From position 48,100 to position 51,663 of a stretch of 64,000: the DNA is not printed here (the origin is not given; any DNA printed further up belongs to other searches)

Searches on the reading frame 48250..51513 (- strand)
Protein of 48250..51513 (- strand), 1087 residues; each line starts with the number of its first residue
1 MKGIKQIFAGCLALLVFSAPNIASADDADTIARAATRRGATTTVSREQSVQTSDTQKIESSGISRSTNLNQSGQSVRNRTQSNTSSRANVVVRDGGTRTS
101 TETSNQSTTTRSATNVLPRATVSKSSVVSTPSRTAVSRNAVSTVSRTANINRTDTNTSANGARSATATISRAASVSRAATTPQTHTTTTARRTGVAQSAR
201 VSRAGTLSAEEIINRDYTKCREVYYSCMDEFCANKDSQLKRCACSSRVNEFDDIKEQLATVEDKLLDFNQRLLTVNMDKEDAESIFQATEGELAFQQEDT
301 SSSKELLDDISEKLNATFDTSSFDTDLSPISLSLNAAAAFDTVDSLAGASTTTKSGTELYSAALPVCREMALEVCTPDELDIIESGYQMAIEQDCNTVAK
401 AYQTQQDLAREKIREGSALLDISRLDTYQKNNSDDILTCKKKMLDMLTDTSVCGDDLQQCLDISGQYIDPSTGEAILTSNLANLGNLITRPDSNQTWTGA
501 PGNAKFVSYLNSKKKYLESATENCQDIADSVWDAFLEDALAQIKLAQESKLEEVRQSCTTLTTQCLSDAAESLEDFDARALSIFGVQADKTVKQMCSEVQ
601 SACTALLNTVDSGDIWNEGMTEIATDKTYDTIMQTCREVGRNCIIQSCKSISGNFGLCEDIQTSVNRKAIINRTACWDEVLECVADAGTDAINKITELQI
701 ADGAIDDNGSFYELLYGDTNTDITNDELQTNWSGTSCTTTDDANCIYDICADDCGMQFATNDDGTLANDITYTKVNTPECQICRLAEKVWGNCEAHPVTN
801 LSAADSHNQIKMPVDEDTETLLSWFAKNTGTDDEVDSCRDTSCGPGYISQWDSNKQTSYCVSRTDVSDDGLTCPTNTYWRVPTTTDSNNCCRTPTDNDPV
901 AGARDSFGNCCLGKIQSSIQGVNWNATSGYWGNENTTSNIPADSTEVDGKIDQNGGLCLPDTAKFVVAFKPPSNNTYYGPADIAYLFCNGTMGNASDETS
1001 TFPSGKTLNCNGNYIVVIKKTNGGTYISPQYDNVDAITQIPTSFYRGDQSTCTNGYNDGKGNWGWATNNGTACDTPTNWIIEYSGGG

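Call 4: search_protein_families(library=pfam, proteins=[window:48250-51513:-], max_evalue=1)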
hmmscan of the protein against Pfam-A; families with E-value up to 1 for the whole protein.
window:48250-51513:- (1087 aa): 2 families
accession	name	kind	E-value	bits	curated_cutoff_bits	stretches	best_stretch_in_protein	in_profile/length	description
PF12631.12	MnmE_helical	-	0.013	16.1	40.1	1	536-665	19-135/211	MnmE helical domain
PF05325.16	DUF730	-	0.1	13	32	1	215-271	35-93/122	Protein of unknown function (DUF730)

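Call 5: search_protein_families(library=ncbifam, proteins=[window:48250-51513:-], max_evalue=1)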
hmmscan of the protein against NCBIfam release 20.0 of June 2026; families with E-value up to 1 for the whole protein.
window:48250-51513:- (1087 aa): 2 families
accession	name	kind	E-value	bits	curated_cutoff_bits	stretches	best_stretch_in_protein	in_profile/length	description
NF047343.1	SCCmet_CcrB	equivalog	0.0089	14.7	900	1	178-315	282-414/542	cassette chromosome recombinase CcrB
NF003410.0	PRK04778.1-4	equivalog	0.076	11.7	754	1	372-468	228-323/575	septation ring formation regulator EzrA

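Call 65: find_encoding_contigs(protein=window:48250-51513:-, flank=8000, max_places=4)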
Protein window:48250-51513:- (1087 aa): 11 contigs read that carry it; 4 places shown.
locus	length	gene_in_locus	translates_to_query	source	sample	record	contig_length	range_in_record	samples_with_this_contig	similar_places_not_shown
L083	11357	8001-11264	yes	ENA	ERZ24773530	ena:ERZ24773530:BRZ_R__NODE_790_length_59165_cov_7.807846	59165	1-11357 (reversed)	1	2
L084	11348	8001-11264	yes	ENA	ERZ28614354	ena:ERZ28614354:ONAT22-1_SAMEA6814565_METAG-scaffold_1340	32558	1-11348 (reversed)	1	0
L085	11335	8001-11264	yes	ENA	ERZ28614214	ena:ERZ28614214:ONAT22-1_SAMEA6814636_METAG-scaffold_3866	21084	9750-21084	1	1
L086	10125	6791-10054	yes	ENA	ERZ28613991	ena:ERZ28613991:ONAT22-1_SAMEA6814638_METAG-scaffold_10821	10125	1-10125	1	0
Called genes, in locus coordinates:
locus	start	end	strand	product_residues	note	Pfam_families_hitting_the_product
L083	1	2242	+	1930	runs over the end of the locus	PF11974:bMG3, PF01835:MG2, PF17972:bMG5 (weak), PF17962:bMG6 (weak), PF07703:A2M_BRD, PF00207:A2M (weak), PF17973:bMG10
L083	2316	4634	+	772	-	PF00912:Transgly, PF00905:Transpeptidase, PF06832:BiPBP_C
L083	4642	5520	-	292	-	PF11276:DUF3078 (weak)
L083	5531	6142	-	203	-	-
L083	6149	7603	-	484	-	PF17251:Pom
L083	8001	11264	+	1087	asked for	-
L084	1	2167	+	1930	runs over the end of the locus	PF11974:bMG3, PF01835:MG2, PF17972:bMG5 (weak), PF17962:bMG6 (weak), PF07703:A2M_BRD, PF00207:A2M (weak), PF17973:bMG10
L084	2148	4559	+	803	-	PF00912:Transgly, PF00905:Transpeptidase, PF06832:BiPBP_C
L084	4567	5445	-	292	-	PF11276:DUF3078 (weak)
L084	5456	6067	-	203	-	-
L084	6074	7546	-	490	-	PF17251:Pom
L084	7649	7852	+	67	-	-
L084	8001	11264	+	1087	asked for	-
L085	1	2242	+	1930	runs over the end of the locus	PF11974:bMG3, PF01835:MG2, PF17972:bMG5 (weak), PF17962:bMG6 (weak), PF07703:A2M_BRD, PF00207:A2M (weak), PF17973:bMG10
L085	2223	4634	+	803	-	PF00912:Transgly, PF00905:Transpeptidase, PF06832:BiPBP_C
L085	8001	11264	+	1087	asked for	-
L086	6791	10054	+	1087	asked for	-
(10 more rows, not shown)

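Call 79: search_protein_families(library=phrogs, proteins=[window:48250-51513:-], max_evalue=0.01)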
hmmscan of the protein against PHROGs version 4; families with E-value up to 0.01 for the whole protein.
window:48250-51513:- (1087 aa): 0 families

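Call 80: search_protein_families(library=padloc, proteins=[window:48250-51513:-], max_evalue=0.01)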
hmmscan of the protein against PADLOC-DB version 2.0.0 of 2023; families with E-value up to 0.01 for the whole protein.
window:48250-51513:- (1087 aa): 0 families
